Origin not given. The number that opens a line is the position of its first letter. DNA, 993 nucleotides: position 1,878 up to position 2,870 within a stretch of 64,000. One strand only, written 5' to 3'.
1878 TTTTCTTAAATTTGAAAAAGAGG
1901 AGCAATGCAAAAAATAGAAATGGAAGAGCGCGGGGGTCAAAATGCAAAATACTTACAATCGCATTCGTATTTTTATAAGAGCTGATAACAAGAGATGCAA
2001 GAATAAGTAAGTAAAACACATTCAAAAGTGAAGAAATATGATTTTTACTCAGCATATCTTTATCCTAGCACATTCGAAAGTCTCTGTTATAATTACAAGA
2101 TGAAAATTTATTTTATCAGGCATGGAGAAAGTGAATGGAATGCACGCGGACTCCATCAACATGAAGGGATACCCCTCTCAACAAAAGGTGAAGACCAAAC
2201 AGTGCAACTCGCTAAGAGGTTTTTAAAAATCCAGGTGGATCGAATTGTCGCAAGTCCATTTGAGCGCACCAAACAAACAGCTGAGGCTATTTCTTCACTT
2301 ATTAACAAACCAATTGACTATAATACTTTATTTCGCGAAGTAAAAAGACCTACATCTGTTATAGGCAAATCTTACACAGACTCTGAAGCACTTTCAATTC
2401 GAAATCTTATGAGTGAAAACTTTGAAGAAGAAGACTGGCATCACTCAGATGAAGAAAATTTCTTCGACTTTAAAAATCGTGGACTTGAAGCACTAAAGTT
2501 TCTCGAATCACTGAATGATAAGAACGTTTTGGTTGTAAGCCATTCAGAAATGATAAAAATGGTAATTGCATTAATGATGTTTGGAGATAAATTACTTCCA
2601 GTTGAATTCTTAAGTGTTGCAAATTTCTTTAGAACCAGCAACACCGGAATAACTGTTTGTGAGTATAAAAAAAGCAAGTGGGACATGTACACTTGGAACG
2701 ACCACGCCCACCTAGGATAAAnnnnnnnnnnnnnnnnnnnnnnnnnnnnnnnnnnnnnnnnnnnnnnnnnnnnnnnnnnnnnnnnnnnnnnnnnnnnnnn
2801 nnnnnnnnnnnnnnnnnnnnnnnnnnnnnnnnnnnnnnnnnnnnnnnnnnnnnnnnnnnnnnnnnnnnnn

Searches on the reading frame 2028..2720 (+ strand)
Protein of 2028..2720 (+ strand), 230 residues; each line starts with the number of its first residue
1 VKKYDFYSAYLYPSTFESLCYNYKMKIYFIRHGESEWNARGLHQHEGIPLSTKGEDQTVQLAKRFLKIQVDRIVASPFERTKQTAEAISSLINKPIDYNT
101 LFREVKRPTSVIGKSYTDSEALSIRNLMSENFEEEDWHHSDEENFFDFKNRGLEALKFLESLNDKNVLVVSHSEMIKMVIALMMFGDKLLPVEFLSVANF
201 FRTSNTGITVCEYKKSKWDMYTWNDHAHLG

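Call 58: search_protein_families(library=pfam, proteins=[window:2028-2720:+], max_evalue=0.0001)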
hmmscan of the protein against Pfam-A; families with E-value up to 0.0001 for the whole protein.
window:2028-2720:+ (230 aa): 1 family
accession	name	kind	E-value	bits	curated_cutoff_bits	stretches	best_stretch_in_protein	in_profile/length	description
PF00300.27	His_Phos_1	-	6.4e-32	111.2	21.7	1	27-225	1-193/194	Histidine phosphatase superfamily (branch 1)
